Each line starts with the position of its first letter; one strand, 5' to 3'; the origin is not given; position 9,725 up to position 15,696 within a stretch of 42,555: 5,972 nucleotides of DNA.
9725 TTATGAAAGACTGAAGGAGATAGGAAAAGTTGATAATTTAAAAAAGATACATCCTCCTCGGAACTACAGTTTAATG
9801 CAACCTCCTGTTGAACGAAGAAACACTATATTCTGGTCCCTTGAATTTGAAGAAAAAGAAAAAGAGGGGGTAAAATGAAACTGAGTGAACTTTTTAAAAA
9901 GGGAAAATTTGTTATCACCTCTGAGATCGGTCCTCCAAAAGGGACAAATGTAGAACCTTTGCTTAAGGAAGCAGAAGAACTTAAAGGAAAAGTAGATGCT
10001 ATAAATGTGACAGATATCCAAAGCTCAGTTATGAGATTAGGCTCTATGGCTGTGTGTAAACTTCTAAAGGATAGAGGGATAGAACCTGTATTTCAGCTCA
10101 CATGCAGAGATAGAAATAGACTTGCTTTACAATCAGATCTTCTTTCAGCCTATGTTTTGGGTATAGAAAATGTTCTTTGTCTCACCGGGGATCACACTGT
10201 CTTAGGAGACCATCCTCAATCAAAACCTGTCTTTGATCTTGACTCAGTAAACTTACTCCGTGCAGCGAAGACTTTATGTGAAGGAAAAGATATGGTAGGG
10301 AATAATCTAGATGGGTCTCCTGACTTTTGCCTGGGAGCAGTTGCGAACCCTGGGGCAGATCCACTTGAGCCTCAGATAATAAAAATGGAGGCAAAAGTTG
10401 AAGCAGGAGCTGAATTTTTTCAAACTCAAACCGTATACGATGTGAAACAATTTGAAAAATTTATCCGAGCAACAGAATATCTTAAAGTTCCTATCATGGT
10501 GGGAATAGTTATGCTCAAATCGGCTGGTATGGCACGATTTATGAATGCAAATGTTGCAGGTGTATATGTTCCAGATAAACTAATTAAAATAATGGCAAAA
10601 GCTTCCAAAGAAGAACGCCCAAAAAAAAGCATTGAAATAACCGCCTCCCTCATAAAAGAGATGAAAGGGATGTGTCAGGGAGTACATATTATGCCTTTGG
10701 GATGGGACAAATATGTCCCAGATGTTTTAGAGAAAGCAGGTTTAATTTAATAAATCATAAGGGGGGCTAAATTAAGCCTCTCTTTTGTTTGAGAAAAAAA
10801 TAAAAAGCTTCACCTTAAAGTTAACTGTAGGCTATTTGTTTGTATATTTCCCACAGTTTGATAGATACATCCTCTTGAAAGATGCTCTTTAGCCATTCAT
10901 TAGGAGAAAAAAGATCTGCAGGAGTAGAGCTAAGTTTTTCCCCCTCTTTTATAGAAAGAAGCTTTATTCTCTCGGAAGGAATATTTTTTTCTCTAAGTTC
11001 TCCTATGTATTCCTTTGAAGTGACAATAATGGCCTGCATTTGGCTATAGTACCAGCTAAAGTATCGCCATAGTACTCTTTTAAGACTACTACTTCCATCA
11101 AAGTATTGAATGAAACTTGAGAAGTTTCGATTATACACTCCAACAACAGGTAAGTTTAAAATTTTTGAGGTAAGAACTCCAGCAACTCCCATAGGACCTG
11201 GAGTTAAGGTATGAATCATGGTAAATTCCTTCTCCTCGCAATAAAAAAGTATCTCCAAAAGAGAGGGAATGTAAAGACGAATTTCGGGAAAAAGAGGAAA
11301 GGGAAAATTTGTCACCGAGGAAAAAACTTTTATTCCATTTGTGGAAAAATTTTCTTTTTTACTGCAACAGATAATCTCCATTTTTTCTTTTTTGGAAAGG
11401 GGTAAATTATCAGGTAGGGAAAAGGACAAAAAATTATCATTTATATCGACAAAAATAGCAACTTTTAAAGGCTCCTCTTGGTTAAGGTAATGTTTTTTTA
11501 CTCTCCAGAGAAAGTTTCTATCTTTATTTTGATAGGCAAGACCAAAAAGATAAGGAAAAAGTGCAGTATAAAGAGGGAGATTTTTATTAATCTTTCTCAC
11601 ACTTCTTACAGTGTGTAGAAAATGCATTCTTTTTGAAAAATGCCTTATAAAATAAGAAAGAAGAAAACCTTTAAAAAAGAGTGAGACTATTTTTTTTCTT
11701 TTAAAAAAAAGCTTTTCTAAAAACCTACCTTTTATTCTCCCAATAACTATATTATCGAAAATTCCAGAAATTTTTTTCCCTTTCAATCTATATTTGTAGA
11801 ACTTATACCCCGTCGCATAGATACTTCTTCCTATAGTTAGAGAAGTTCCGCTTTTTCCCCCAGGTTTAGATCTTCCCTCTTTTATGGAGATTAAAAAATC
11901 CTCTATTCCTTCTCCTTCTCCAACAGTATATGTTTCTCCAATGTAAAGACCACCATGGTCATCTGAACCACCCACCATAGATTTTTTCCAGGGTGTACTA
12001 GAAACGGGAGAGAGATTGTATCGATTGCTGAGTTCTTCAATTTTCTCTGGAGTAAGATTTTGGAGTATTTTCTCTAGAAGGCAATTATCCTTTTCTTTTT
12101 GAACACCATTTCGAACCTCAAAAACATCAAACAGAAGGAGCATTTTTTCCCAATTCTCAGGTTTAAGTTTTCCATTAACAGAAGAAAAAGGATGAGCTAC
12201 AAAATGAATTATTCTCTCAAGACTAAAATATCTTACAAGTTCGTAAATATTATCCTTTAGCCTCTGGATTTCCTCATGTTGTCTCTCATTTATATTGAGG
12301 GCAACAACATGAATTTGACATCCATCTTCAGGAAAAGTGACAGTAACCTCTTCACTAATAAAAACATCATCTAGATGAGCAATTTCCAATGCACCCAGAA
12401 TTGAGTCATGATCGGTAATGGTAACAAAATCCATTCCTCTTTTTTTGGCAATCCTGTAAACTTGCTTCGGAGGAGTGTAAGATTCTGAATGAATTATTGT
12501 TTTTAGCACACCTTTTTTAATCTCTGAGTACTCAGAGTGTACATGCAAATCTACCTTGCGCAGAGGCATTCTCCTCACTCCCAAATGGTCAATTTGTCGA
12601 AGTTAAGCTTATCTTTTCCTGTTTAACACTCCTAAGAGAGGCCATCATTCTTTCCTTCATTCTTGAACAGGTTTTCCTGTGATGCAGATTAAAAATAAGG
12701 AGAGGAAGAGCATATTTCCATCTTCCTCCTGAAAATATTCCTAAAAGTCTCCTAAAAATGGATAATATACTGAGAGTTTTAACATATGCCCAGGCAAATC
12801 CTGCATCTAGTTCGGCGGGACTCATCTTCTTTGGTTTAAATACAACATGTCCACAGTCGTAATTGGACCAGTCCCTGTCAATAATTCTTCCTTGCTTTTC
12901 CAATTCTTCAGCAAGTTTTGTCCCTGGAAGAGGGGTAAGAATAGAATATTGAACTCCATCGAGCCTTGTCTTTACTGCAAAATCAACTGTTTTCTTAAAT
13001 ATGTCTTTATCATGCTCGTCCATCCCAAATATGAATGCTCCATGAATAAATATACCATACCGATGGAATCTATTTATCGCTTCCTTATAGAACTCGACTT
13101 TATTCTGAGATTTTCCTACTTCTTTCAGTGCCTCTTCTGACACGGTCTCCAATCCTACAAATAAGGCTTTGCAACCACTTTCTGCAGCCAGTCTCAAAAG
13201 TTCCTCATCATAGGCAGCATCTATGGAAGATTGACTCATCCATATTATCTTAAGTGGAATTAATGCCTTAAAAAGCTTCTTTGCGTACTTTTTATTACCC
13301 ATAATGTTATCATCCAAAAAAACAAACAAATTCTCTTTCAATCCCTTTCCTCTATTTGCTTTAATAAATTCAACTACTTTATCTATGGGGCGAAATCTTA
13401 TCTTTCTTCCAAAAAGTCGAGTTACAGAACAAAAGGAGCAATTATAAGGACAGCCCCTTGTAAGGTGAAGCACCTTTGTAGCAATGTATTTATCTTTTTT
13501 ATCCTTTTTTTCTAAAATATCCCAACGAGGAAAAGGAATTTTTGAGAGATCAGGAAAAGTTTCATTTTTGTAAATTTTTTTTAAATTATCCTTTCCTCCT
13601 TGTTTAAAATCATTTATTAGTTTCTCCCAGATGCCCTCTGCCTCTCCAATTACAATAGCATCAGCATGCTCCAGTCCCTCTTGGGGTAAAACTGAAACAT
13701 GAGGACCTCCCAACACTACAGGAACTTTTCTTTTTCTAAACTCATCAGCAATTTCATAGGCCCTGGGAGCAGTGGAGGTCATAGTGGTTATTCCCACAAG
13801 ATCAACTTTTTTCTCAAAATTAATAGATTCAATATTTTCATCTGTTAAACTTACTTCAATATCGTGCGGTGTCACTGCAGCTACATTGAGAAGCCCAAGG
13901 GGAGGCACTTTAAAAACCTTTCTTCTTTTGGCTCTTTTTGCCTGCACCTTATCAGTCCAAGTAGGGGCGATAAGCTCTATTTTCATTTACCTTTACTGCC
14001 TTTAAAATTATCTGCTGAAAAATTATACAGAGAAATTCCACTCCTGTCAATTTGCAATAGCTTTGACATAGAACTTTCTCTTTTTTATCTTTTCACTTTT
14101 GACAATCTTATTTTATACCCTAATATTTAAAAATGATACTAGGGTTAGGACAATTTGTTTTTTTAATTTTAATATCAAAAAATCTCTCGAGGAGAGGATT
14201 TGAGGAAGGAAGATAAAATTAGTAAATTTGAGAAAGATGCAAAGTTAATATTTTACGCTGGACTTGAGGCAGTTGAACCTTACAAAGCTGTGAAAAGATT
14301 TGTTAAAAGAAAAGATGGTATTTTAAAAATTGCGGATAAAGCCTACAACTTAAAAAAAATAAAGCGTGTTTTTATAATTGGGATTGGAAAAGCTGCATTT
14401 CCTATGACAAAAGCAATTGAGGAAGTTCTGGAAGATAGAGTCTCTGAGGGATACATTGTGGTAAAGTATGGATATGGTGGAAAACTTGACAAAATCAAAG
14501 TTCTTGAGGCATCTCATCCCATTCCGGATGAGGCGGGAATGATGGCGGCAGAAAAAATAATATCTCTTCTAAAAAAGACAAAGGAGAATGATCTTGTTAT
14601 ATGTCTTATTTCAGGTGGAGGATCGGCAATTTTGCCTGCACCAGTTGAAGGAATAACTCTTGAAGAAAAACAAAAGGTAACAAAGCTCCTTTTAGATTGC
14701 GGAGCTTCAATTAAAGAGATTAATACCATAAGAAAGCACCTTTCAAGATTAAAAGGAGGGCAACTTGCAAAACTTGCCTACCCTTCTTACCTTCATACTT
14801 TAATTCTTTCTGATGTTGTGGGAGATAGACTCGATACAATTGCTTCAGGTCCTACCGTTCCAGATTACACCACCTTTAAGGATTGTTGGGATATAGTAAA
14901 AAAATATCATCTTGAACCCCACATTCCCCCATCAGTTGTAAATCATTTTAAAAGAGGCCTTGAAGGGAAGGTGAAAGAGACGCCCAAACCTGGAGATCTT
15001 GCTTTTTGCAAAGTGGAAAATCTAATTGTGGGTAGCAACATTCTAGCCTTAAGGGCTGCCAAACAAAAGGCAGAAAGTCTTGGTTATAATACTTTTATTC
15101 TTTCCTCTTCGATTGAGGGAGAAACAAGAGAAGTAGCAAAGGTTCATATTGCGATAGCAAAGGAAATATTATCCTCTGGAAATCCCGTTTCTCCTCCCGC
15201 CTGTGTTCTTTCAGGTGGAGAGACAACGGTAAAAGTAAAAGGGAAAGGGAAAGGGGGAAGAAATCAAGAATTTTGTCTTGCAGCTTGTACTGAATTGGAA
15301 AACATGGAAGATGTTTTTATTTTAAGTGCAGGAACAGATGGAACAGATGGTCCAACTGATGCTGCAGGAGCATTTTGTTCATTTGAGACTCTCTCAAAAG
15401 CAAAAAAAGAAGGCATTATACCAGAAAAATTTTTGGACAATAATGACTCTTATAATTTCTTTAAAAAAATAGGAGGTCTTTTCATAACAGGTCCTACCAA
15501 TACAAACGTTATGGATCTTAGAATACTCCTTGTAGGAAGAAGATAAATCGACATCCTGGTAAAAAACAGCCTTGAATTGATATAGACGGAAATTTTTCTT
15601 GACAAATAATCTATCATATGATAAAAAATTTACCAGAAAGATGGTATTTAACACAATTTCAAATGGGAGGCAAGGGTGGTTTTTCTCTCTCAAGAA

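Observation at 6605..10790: Soluble [NiFe]-hydrogenase genes run into metV-metF: candidate H2-linked methylene-THF reductase module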

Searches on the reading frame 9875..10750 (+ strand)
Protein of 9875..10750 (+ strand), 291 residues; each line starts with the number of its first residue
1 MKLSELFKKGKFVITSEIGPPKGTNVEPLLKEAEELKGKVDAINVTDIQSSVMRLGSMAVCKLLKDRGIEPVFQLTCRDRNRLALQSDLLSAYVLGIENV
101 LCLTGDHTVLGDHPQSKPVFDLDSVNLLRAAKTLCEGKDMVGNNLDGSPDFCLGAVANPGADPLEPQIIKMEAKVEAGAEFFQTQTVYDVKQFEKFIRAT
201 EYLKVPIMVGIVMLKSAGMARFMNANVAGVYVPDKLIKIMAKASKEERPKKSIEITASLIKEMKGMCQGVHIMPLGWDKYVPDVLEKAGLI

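Call 8: search_protein_families(library=pfam, proteins=[window:9875-10750:+])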
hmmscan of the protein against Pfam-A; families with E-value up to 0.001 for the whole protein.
window:9875-10750:+ (291 aa): 1 family
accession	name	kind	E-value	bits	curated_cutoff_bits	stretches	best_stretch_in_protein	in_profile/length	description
PF02219.23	MTHFR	-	2.6e-39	135.7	24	1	3-289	2-287/287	Methylenetetrahydrofolate reductase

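Call 9: search_protein_families(library=ncbifam, proteins=[window:9875-10750:+])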
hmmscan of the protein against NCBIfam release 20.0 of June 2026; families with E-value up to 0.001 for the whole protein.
window:9875-10750:+ (291 aa): 4 families
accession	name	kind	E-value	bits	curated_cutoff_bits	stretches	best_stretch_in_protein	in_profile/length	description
NF006396.0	PRK08645.1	equivalog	6.6e-77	259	453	1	2-274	313-587/611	bifunctional homocysteine S-methyltransferase/methylenetetrahydrofolate reductase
TIGR00676.1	fadh2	equivalog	2.2e-22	79.7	293.7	1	17-287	4-273/275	methylenetetrahydrofolate reductase [NAD(P)H]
TIGR00677.1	fadh2_euk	equivalog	1.3e-15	57.5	310.05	1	56-291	47-278/281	methylenetetrahydrofolate reductase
NF006950.0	PRK09432.1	equivalog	8.8e-09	35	382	1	10-253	21-252/296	methylenetetrahydrofolate reductase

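Call 38: search_solved_structures(query=window:9875-10750:+, max_evalue=0.00001, show_alignments=1)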
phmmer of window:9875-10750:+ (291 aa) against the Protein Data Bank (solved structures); distinct sequences matched with E-value up to 0.00001: 7.
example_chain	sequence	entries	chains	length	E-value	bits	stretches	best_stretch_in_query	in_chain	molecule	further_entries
1v93_A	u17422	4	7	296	4.8e-12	49.2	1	1-290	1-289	5,10-Methylenetetrahydrofolate reductase | Methylenetetrahydrofolate reductase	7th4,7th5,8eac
3apt_A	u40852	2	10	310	5.7e-12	48.9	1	1-290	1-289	Methylenetetrahydrofolate reductase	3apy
6fnu_A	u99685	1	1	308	5.7e-11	45.6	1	69-285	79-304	Methylenetetrahydrofolate reductase 1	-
8qa4_A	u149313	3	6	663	1.9e-08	37.3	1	52-290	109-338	Methylenetetrahydrofolate reductase (NADPH)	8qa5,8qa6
6fcx_A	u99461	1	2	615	2.3e-08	37.1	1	52-290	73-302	Methylenetetrahydrofolate reductase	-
8uy2_A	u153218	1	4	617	2.5e-06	30.4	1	60-237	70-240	Methylenetetrahydrofolate reductase-like protein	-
8uy1_D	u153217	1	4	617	3e-06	30.2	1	64-237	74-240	Methylenetetrahydrofolate reductase-like protein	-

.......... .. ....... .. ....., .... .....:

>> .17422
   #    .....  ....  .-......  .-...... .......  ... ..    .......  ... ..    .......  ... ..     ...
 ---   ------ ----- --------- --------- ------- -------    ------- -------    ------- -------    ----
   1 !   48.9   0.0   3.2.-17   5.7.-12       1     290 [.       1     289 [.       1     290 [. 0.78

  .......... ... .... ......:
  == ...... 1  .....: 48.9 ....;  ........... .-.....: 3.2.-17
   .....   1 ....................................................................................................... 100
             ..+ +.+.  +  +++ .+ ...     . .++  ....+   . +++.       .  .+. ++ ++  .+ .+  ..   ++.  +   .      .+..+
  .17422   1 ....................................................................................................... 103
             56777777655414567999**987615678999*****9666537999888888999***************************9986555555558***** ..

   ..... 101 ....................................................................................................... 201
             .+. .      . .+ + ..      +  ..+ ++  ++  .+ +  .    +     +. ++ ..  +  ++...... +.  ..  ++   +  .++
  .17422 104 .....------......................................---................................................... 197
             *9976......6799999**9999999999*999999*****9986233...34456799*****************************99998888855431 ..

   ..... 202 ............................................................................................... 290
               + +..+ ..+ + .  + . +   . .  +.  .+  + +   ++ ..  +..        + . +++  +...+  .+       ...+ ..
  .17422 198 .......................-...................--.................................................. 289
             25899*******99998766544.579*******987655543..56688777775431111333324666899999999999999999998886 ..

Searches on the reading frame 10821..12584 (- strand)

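Call 8: search_protein_families(library=pfam, proteins=[window:10821-12584:-])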
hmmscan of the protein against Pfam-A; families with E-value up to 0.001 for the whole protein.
window:10821-12584:- (587 aa): 2 families
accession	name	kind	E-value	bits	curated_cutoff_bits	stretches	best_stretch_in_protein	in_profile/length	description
PF13439.12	Glyco_transf_4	-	3.3e-12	47.2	28.5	1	406-542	26-161/170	Glycosyltransferase Family 4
PF13579.12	Glyco_trans_4_4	-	5.7e-05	24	29.7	1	438-543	59-155/158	Glycosyl transferase 4-like domain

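Call 9: search_protein_families(library=ncbifam, proteins=[window:10821-12584:-])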
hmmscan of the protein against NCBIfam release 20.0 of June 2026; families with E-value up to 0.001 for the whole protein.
window:10821-12584:- (587 aa): 3 families
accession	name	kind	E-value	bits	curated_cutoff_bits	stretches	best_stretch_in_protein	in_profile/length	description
NF038032.1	CehA_McbA_metalo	domain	3.4e-07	30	80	1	11-165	5-152/315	CehA/McbA family metallohydrolase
NF041577.1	nside_bi_sphtase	equivalog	1.8e-06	27.4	400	1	10-106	3-89/276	3',5'-nucleoside bisphosphate phosphatase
NF047791.1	RNaseRnm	equivalog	0.00072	18.9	375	0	34-109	13-92/275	RNase RNM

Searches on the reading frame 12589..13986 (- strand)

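Call 8: search_protein_families(library=pfam, proteins=[window:12589-13986:-])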
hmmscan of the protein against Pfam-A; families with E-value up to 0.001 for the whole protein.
window:12589-13986:- (465 aa): 3 families
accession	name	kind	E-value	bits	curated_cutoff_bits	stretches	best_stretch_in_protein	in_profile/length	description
PF04055.27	Radical_SAM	-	4.1e-22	79.6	29.5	1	175-337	3-166/166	Radical SAM superfamily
PF02310.24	B12-binding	-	5.8e-15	55.6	32.1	1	26-122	11-119/121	B12 binding domain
PF19864.5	Radical_SAM_N2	-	0.00011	22.1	29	1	79-137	77-135/151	Radical SAM proteins, N-terminal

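Call 9: search_protein_families(library=ncbifam, proteins=[window:12589-13986:-])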
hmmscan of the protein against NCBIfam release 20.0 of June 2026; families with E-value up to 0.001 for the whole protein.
window:12589-13986:- (465 aa): 27 families (the best 25 are shown)
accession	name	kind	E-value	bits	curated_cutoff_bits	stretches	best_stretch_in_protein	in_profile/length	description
TIGR03471.1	HpnJ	equivalog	7.6e-35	120.7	577.6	1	53-372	61-397/472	hopanoid biosynthesis associated radical SAM protein HpnJ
TIGR02026.1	BchE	equivalog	1.5e-34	119.7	481.35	1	46-402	49-425/497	magnesium-protoporphyrin IX monomethyl ester anaerobic oxidative cyclase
TIGR04013.1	B12_SAM_MJ_1487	hypoth_equivalog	1.6e-32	112.8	251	2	43-222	26-203/382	TIGR04013 family B12-binding domain/radical SAM domain-containing protein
TIGR04014.1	B12_SAM_MJ_0865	equivalog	2.2e-28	99.2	360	1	68-363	49-359/434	methyl-coenzyme M reductase glutamine C-methyltransferase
TIGR04072.2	rSAM_ladder_B12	equivalog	2e-24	86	360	1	61-368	69-378/443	lipid biosynthesis B12-binding/radical SAM protein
NF050148.1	rSAM_ApyD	equivalog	2.5e-24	85.7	750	1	58-363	72-394/645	RiPP biosynthesis radical SAM protein ApyD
TIGR04479.1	bcpD_PhpK_rSAM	subfamily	2.5e-24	85.5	600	1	172-341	243-410/504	PhpK family radical SAM P-methyltransferase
NF038361.1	rSAM_Sden_1168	equivalog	6.1e-21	74.6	575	1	173-370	285-481/560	Sden_1168 family B12-binding radical SAM P-methyltransferase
TIGR04367.1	HpnR_B12_rSAM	equivalog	1.4e-19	70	650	1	26-390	19-398/490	hopanoid C-3 methylase HpnR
TIGR04295.1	B12_rSAM_oligo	hypoth_equivalog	5.5e-16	58.3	400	1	83-292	97-314/422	TIGR04295 family B12-binding domain-containing radical SAM protein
NF033070.1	rSAM_AprD4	equivalog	1.1e-15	57.6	500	1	139-396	162-423/456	AprD4 family radical SAM diol-dehydratase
TIGR00089.1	TIGR00089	subfamily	2.9e-11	42.8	251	1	48-360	24-338/429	MiaB/RimO family radical SAM methylthiotransferase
NF045585.1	rSAM_slr0320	equivalog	3.9e-11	42.1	775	1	87-288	138-356/511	photosystem II high light acclimation radical SAM protein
NF040542.1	rSAM_RCCLKC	equivalog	1.2e-10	41.2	450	1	139-342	154-352/423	arsinothricin biosynthesis radical SAM protein ArsL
TIGR01578.1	MiaB-like-B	hypoth_equivalog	2.2e-09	36.6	314.7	1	170-369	134-341/421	tRNA (N(6)-L-threonylcarbamoyladenosine(37)-C(2))-methylthiotransferase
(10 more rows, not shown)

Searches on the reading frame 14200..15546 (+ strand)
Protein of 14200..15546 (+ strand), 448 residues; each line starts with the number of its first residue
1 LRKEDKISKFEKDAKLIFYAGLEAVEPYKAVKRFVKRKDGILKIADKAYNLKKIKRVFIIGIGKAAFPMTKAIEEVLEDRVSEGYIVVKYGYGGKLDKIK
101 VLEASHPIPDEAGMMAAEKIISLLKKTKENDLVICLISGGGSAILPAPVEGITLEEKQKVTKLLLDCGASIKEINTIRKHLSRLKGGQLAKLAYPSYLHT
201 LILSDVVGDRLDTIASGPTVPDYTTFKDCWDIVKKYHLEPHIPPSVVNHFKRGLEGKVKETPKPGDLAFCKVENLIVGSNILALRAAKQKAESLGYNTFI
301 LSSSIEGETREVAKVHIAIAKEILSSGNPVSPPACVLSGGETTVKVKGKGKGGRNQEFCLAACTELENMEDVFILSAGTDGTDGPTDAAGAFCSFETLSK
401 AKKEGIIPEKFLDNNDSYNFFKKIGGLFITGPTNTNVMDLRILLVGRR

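Call 11: search_protein_families(library=pfam, proteins=[window:14200-15546:+], max_evalue=0.00001)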
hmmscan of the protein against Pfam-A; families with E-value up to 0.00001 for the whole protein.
window:14200-15546:+ (448 aa): 2 families
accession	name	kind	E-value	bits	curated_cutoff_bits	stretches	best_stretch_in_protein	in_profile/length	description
PF13660.11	DUF4147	-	6.9e-90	301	23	1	14-250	2-233/234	Domain of unknown function (DUF4147)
PF05161.18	MOFRL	-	4.6e-42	143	28.3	1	334-439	1-106/106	MOFRL family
